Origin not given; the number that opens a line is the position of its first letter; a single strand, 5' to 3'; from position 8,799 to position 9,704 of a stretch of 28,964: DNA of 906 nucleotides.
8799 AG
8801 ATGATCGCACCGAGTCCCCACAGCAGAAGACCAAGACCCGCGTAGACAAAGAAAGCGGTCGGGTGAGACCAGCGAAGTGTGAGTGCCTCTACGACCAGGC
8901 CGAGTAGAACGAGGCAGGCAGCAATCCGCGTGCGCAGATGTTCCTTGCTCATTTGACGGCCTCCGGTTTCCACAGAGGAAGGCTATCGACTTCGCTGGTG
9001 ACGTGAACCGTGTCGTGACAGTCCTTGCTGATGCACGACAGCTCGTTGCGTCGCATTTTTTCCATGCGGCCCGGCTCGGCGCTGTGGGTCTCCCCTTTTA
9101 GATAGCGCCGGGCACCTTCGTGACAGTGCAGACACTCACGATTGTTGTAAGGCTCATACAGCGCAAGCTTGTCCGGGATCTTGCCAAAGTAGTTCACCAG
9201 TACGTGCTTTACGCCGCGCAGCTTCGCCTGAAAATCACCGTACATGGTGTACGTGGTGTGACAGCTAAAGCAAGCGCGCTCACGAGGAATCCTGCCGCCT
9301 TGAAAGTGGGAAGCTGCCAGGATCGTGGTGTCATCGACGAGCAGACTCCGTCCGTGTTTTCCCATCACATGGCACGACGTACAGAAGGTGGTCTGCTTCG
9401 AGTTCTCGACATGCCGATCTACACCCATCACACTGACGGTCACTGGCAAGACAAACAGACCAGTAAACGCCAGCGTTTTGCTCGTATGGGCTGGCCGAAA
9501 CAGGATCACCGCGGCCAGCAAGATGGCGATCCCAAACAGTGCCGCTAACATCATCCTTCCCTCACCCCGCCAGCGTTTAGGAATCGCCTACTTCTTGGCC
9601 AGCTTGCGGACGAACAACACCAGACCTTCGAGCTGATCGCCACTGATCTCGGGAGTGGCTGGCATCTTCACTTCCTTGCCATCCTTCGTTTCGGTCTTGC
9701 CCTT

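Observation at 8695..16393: Self-contained porin-cytochrome extracellular-electron-transfer operon with its own quinol dehydrogenase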

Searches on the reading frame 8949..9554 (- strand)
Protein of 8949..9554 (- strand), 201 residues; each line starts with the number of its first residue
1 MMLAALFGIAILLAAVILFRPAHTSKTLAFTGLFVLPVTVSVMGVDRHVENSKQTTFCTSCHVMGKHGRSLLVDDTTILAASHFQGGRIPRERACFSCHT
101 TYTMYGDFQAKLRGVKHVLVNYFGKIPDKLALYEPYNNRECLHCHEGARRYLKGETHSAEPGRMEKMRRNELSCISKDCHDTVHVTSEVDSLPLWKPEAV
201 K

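Call 4: search_protein_families(library=pfam, proteins=[window:8949-9554:-], max_evalue=0.1)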
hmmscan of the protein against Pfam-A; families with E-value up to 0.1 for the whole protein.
window:8949-9554:- (201 aa): 5 families
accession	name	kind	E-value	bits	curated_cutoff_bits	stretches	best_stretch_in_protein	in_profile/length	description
PF03264.19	Cytochrom_NNT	-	1.5e-09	38.3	24.1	1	27-183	8-167/174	NapC/NirT cytochrome c family, N-terminal region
PF22113.1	Mtrc-MtrF_II-IV_dom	-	6.2e-05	23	30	1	50-153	76-171/176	Outer membrane cytochrome MtrC/MtrF-like, domains II/IV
PF14522.11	Cytochrome_C7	-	0.00079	19.6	24.8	1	137-185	12-53/67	Cytochrome c7 and related cytochrome c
PF14537.11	Cytochrom_c3_2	-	0.0043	17.9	25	1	136-182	24-66/79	Cytochrome c3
PF09699.15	Paired_CXXCH_1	-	0.027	14.6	20.6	0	52-62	26-36/41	Doubled CXXCH motif (Paired_CXXCH_1)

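Call 5: search_protein_families(library=ncbifam, proteins=[window:8949-9554:-], max_evalue=0.1)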
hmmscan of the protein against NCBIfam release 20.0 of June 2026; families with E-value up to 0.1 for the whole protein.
window:8949-9554:- (201 aa): 6 families
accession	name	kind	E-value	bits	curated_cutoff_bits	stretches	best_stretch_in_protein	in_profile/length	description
TIGR03153.1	cytochr_NrfH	equivalog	3.1e-12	46.7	134.2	1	31-183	4-136/138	cytochrome c nitrite reductase small subunit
TIGR02161.1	napC_nirT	subfamily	1.7e-05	24.8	310.6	1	20-180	11-174/185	periplasmic nitrate (or nitrite) reductase c-type cytochrome, NapC/NirT family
TIGR02162.1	torC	equivalog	0.00011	21.6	478.2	1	31-129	20-111/387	pentaheme c-type cytochrome TorC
TIGR03507.1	decahem_SO1788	subfamily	0.0017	16.9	209.3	1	45-104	608-665/672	OmcA/MtrC family decaheme c-type cytochrome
NF011606.0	PRK15032.1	equivalog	0.018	14.2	455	0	39-126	29-108/390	pentaheme c-type cytochrome TorC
NF007906.0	PRK10617.1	equivalog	0.028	14.3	349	0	40-126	39-118/200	cytochrome c-type protein NapC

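Call 51: search_solved_structures(query=window:8949-9554:-, max_evalue=1, show_alignments=1)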
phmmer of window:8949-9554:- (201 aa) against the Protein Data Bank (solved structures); distinct sequences matched with E-value up to 1: 6.
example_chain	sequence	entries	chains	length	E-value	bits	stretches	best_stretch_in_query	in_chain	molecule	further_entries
5a7d_B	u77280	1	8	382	0.12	15.3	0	86-113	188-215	PINS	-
4a1s_A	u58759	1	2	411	0.15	14.9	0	86-113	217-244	PARTNER OF INSCUTEABLE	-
4qo5_A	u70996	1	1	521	0.24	14.3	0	72-145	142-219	Hypothetical multiheme protein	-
9ku3_A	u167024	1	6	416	0.57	13.1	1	65-196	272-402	Carboxyl-terminal protease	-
2j7a_C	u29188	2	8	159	0.57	13.1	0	48-128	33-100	CYTOCHROME C QUINOL DEHYDROGENASE NRFH | NAPC/NIRT CYTOCHROME C FAMILY PROTEIN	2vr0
1jni_A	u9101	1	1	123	0.83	12.5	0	120-160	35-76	DIHEME CYTOCHROME C NAPB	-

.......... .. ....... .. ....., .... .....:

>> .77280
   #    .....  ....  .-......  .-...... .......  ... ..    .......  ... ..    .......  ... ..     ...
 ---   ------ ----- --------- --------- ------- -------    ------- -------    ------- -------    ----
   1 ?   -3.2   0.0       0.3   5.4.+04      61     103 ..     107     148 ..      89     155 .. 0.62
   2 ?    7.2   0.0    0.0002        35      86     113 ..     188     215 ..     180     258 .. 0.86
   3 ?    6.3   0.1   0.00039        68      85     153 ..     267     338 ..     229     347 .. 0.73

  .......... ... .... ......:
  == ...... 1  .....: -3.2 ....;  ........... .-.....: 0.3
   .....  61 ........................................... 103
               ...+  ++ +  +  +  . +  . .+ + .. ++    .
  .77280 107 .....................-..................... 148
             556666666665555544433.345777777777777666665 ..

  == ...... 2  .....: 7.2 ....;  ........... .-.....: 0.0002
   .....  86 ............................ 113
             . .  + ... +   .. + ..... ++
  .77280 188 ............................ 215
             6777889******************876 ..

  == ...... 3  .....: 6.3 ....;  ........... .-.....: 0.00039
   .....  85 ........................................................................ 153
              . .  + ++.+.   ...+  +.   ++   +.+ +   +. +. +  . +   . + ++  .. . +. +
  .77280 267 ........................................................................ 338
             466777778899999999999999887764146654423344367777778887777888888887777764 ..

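Call 72: search_solved_structures(query=A4, max_evalue=1, show_alignments=1)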
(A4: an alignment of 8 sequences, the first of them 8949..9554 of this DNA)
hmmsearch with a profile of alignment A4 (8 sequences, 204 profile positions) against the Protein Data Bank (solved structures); distinct sequences matched with E-value up to 1: 5.
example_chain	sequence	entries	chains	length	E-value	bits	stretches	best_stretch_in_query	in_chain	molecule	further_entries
4qo5_A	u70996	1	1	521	0.041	16.9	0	83-131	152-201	Hypothetical multiheme protein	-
7w02_A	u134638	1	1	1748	0.09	15.8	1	2-79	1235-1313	Phospholipid-transporting ATPase ABCA3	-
7w01_A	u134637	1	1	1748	0.09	15.8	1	2-79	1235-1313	Phospholipid-transporting ATPase ABCA3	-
2j7a_C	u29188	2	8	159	0.13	15.3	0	43-77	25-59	CYTOCHROME C QUINOL DEHYDROGENASE NRFH | NAPC/NIRT CYTOCHROME C FAMILY PROTEIN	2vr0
7c9r_C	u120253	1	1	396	0.55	13.3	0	115-159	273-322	Photosynthetic reaction center cytochrome c subunit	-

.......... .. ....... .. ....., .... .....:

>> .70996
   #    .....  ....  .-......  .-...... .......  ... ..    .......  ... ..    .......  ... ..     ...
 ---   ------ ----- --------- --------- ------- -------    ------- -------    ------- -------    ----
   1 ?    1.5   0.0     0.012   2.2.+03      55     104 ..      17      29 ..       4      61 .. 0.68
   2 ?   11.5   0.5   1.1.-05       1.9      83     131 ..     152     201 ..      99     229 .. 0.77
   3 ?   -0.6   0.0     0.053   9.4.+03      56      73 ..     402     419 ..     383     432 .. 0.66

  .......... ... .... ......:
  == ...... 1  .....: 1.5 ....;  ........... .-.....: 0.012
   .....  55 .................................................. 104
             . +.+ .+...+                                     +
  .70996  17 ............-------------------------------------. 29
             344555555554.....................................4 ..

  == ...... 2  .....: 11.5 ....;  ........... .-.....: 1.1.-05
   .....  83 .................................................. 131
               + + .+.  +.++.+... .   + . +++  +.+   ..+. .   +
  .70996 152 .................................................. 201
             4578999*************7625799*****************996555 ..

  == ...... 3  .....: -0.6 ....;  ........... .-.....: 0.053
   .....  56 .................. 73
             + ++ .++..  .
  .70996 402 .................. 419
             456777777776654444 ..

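Call 74: find_related_loci(query=A4, collection=metagenome_contigs, flank=9000)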
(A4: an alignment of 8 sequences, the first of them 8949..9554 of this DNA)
Query A4 (201 aa) in metagenome_contigs; peptide patterns used: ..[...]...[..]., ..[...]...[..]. (x = any residue, [..] = any of these).
600 stretches matched a pattern (row limit reached: there are more); 431 encode a relative of the query (tblastn E <= 1e-3); the best 80 are kept; 80 distinct loci.
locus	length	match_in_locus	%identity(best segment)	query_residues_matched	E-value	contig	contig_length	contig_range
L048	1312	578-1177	91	2-201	2e-131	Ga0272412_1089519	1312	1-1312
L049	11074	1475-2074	84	2-201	3e-119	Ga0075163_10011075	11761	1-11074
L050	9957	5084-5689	51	2-199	5e-73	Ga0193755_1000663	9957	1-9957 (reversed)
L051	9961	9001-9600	51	2-197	9e-73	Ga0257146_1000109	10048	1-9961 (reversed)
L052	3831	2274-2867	52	2-195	5e-72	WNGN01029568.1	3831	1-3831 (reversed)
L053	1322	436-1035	51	2-197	1e-76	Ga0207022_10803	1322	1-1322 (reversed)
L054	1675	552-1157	49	2-199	2e-74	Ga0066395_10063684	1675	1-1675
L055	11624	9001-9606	49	2-199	8e-71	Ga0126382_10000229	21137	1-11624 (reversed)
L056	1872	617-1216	49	2-197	1e-73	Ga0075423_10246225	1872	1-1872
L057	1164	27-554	57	26-201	2e-75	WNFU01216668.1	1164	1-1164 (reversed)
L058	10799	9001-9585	50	9-199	2e-70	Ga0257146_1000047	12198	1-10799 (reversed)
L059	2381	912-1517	48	2-199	1e-71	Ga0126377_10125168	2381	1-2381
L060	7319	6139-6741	49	2-198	6e-70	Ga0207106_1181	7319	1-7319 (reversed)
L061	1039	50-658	49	2-200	1e-74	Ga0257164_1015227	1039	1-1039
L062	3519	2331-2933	52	2-198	6e-69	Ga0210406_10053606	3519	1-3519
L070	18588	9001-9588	49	6-196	4e-67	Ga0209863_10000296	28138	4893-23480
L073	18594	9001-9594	47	3-196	2e-66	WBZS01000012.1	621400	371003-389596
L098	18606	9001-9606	48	1-196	2e-64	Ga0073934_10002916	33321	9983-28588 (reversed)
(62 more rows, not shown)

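Call 77: search_protein_families(library=pfam, proteins=[L070:5168-6205:+, L070:6221-8617:+, L073:4376-5317:+, L073:5356-6384:+, L073:6401-8521:+, L058:5109-6173:+, L058:6196-8298:+, L098:5888-6991:+, L098:7001-9004:+, L070:9597-9848:+], max_evalue=0.01)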
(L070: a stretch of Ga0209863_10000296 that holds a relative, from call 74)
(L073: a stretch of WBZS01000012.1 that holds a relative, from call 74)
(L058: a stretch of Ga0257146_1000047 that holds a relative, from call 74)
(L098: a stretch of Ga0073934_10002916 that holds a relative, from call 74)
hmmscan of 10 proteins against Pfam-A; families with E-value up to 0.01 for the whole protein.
L070:5168-6205:+ (345 aa): 6 families
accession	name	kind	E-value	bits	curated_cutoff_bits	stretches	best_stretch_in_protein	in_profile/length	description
PF09699.15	Paired_CXXCH_1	-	2.8e-34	117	20.6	3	266-303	1-37/41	Doubled CXXCH motif (Paired_CXXCH_1)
PF14522.11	Cytochrome_C7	-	2.5e-16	59.7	24.8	3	83-156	13-67/67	Cytochrome c7 and related cytochrome c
PF14537.11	Cytochrom_c3_2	-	9.2e-11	42.5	25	3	169-256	2-79/79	Cytochrome c3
PF22678.1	Cytochrom_c_NrfB-like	-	7.8e-08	33.1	27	1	117-184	1-69/89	Cytochrome c-type protein NrfB-like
PF22113.1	Mtrc-MtrF_II-IV_dom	-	2.1e-07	31.1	30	1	249-334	7-92/176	Outer membrane cytochrome MtrC/MtrF-like, domains II/IV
PF13435.11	Cytochrome_C554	-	0.0012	20.1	20.8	0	143-181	43-84/84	Cytochrome c554 and c-prime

L070:6221-8617:+ (798 aa): 0 families

L073:4376-5317:+ (313 aa): 7 families
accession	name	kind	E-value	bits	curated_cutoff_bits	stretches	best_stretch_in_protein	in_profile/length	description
PF14522.11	Cytochrome_C7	-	3.2e-10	40.1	24.8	3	146-211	7-67/67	Cytochrome c7 and related cytochrome c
PF03264.19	Cytochrom_NNT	-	1.4e-06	28.6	24.1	1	134-188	18-72/174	NapC/NirT cytochrome c family, N-terminal region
PF14537.11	Cytochrom_c3_2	-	1e-05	26.3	25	1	109-211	2-79/79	Cytochrome c3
PF22113.1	Mtrc-MtrF_II-IV_dom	-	4e-05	23.7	30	0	183-216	8-41/176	Outer membrane cytochrome MtrC/MtrF-like, domains II/IV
PF09699.15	Paired_CXXCH_1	-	8.7e-05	22.6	20.6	1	183-213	8-39/41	Doubled CXXCH motif (Paired_CXXCH_1)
PF13435.11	Cytochrome_C554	-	0.0011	20.3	20.8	1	79-121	46-84/84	Cytochrome c554 and c-prime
PF02335.20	Cytochrom_C552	-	0.0064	15.9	24.1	0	100-168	229-291/438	Cytochrome c552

L073:5356-6384:+ (342 aa): 6 families
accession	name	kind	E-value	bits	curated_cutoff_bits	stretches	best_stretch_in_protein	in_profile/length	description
PF09699.15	Paired_CXXCH_1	-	1.4e-31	108.3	20.6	3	260-299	1-39/41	Doubled CXXCH motif (Paired_CXXCH_1)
PF14537.11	Cytochrom_c3_2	-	2.1e-15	57.4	25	4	163-249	2-78/79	Cytochrome c3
PF14522.11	Cytochrome_C7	-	1.2e-12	47.9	24.8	2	207-273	5-67/67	Cytochrome c7 and related cytochrome c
PF02085.21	Cytochrom_CIII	-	2.1e-09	38.1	22.9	3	162-249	24-101/101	Class III cytochrome C family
PF13435.11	Cytochrome_C554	-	6.2e-06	27.5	20.8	0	82-175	2-84/84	Cytochrome c554 and c-prime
PF22678.1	Cytochrom_c_NrfB-like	-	0.0016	19.3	27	0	191-228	33-69/89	Cytochrome c-type protein NrfB-like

L073:6401-8521:+ (706 aa): 0 families

L058:5109-6173:+ (354 aa): 9 families
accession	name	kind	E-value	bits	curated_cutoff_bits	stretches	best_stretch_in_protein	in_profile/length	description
PF09699.15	Paired_CXXCH_1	-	7.1e-26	90.1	20.6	3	268-306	1-38/41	Doubled CXXCH motif (Paired_CXXCH_1)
PF14522.11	Cytochrome_C7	-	2.8e-15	56.3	24.8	4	140-234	8-67/67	Cytochrome c7 and related cytochrome c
PF14537.11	Cytochrom_c3_2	-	6.2e-11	43.1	25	1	275-342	8-66/79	Cytochrome c3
PF22113.1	Mtrc-MtrF_II-IV_dom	-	1.5e-10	41.3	30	1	250-343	6-91/176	Outer membrane cytochrome MtrC/MtrF-like, domains II/IV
PF03264.19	Cytochrom_NNT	-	2.1e-10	41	24.1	1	120-163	37-85/174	NapC/NirT cytochrome c family, N-terminal region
PF22678.1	Cytochrom_c_NrfB-like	-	1e-08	36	27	2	87-158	1-72/89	Cytochrome c-type protein NrfB-like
PF13435.11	Cytochrome_C554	-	1.1e-06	29.9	20.8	1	113-152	42-84/84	Cytochrome c554 and c-prime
PF02085.21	Cytochrom_CIII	-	1.3e-05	25.9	22.9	0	260-346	17-88/101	Class III cytochrome C family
PF02335.20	Cytochrom_C552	-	0.0047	16.4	24.1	1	132-157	232-257/438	Cytochrome c552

L058:6196-8298:+ (700 aa): 0 families

L098:5888-6991:+ (367 aa): 6 families
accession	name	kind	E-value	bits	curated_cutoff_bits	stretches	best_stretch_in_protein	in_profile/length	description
PF09699.15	Paired_CXXCH_1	-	4.7e-31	106.7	20.6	3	292-330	1-38/41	Doubled CXXCH motif (Paired_CXXCH_1)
PF14522.11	Cytochrome_C7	-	1.7e-11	44.2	24.8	2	292-353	8-66/67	Cytochrome c7 and related cytochrome c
PF13435.11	Cytochrome_C554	-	3.9e-10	41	20.8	2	114-179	17-83/84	Cytochrome c554 and c-prime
PF14537.11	Cytochrom_c3_2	-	3.4e-07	31.1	25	1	223-281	24-78/79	Cytochrome c3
PF02085.21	Cytochrom_CIII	-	1.8e-05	25.5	22.9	0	163-258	23-101/101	Class III cytochrome C family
PF22678.1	Cytochrom_c_NrfB-like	-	3.7e-05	24.6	27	0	105-183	1-69/89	Cytochrome c-type protein NrfB-like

L098:7001-9004:+ (667 aa): 0 families

L070:9597-9848:+ (83 aa): 0 families

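Call 78: search_protein_families(library=ncbifam, proteins=[L070:5168-6205:+, L070:6221-8617:+, L073:5356-6384:+, L073:6401-8521:+, L070:8977-9600:+, L070:8645-8953:+], max_evalue=0.01)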
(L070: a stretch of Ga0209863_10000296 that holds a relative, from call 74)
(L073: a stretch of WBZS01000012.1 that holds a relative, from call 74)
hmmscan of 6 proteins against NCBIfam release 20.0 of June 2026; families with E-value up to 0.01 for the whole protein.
L070:5168-6205:+ (345 aa): 12 families
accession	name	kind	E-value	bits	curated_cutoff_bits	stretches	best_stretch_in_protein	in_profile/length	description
TIGR03508.1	decahem_SO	subfamily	9e-80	267.8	192.2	1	82-339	1-257/258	DmsE family decaheme c-type cytochrome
NF041028.1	decahem_GSU2203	exception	3.9e-70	236.6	325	1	60-337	13-302/317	GSU2203 family decaheme c-type cytochrome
TIGR01905.1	paired_CXXCH_1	subfamily_domain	1.3e-27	95.4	25.2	3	266-303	1-37/41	doubled CXXCH domain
TIGR03153.1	cytochr_NrfH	equivalog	3.6e-17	62.7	134.2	3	145-195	25-73/138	cytochrome c nitrite reductase small subunit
NF041198.1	UshA_like_PCGU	equivalog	1.2e-08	34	275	2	114-159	472-512/519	UshA-like (seleno)protein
NF008659.0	PRK11659.1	equivalog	4.2e-08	33.1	184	2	195-263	108-175/188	cytochrome c nitrite reductase pentaheme subunit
NF047727.1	4hemeCytCCctA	equivalog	1.8e-05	24.8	180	0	198-258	58-107/109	tetraheme c-type cytochrome CctA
TIGR04257.1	nanowire_3heme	domain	6.1e-05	23.1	40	0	297-332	25-60/75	c(7)-type cytochrome triheme domain-containing protein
TIGR03146.1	cyt_nit_nrfB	equivalog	8e-05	23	166.6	1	84-207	12-144/145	cytochrome c nitrite reductase pentaheme subunit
NF045722.1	c3_cytochr_TmcA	equivalog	0.00098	19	114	1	149-208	58-114/125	acidic tetraheme cytochrome c3 TmcA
NF045713.1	CxxCH_16_HmcA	equivalog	0.0045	15.6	400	0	108-232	126-254/541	sulfate respiration complex hexadecaheme cytochrome HmcA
NF047351.1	lipase_YSIRK_Sa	exception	0.0068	14.8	650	1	14-93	12-90/704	YSIRK-targeted triacylglycerol lipase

L070:6221-8617:+ (798 aa): 1 family
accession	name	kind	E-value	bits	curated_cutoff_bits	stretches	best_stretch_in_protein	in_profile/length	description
NF041027.1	GSU2204_Se_pt_1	equivalog_domain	0.0064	15.3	350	0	580-670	497-575/580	GSU2204 family CXXCH-containing (seleno)protein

L073:5356-6384:+ (342 aa): 10 families
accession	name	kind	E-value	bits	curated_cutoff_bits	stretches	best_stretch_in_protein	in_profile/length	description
TIGR03508.1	decahem_SO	subfamily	6.2e-72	242.2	192.2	1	47-338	1-257/258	DmsE family decaheme c-type cytochrome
NF041028.1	decahem_GSU2203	exception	7.6e-62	209.3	325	1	22-337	10-303/317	GSU2203 family decaheme c-type cytochrome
TIGR01905.1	paired_CXXCH_1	subfamily_domain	2.9e-27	94.3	25.2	3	260-298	1-38/41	doubled CXXCH domain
TIGR03153.1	cytochr_NrfH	equivalog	2.7e-06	27.5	134.2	1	188-299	25-136/138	cytochrome c nitrite reductase small subunit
NF045713.1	CxxCH_16_HmcA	equivalog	4.2e-06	25.6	400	1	218-337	133-241/541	sulfate respiration complex hexadecaheme cytochrome HmcA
NF008659.0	PRK11659.1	equivalog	1e-05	25.3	184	1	19-204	22-173/188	cytochrome c nitrite reductase pentaheme subunit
NF041198.1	UshA_like_PCGU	equivalog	0.00019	20.1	275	2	34-69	394-429/519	UshA-like (seleno)protein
TIGR03146.1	cyt_nit_nrfB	equivalog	0.00028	21.2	166.6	0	192-252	85-144/145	cytochrome c nitrite reductase pentaheme subunit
NF040968.1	FeS_ExtO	equivalog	0.00071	18.5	200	1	164-212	35-83/416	selenite/tellurite reduction operon b-type cytochrome iron-sulfur cluster-binding subunit ExtO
NF040967.1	cytc_ExtN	equivalog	0.00081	18.3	200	0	163-212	34-83/415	selenite/tellurite reduction operon c-type cytochrome ExtN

L073:6401-8521:+ (706 aa): 0 families

L070:8977-9600:+ (207 aa): 6 families
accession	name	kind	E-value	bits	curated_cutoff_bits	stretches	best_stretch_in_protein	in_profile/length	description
TIGR03153.1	cytochr_NrfH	equivalog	3.9e-11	43.2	134.2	1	37-191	3-136/138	cytochrome c nitrite reductase small subunit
TIGR02162.1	torC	equivalog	1.7e-07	30.9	478.2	1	34-199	18-185/387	pentaheme c-type cytochrome TorC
TIGR02161.1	napC_nirT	subfamily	8.4e-07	29.1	310.6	1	42-139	25-128/185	periplasmic nitrate (or nitrite) reductase c-type cytochrome, NapC/NirT family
NF007906.0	PRK10617.1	equivalog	1.6e-05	24.8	349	1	43-139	35-123/200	cytochrome c-type protein NapC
NF011606.0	PRK15032.1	equivalog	1.9e-05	24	455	1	34-133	17-107/390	pentaheme c-type cytochrome TorC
TIGR01905.1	paired_CXXCH_1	subfamily_domain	0.0031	17.4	25.2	0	58-69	25-36/41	doubled CXXCH domain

L070:8645-8953:+ (102 aa): 9 families
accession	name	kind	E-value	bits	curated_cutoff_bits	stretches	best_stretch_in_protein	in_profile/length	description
NF045774.1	cytochro_C551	exception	4.3e-08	33.1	118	1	22-102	38-110/110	cytochrome c551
NF045930.1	Cytc6PetJCyano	equivalog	2.7e-07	30.5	135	1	4-98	6-102/110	cytochrome c6 PetJ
NF045773.1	cytochro_C550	exception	6.4e-07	29.3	125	1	22-99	48-117/118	cytochrome c550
NF050122.1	bc1_QcrC_actin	exception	2.5e-06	27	200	1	26-101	139-211/253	cytochrome bc1 complex diheme cytochrome c subunit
NF011054.0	PRK14486.1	equivalog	8.1e-06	25.5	447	1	21-101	214-290/294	putative bifunctional cbb3-type cytochrome c oxidase subunit II/cytochrome c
TIGR00782.1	ccoP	equivalog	2.1e-05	24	179.95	1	20-98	200-278/285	cytochrome-c oxidase, cbb3-type subunit III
NF052248.1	SorU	equivalog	0.00017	21.8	100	1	33-98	12-72/72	SorU family sulfite dehydrogenase c-type cytochrome subunit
TIGR03874.1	4cys_cytochr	equivalog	0.0016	18.2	161.75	1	30-81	40-85/143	c-type cytochrome, methanol metabolism-related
NF040554.1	mini_HHHH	equivalog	0.0054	16.9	40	1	1-38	1-32/45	HHHH-motif protein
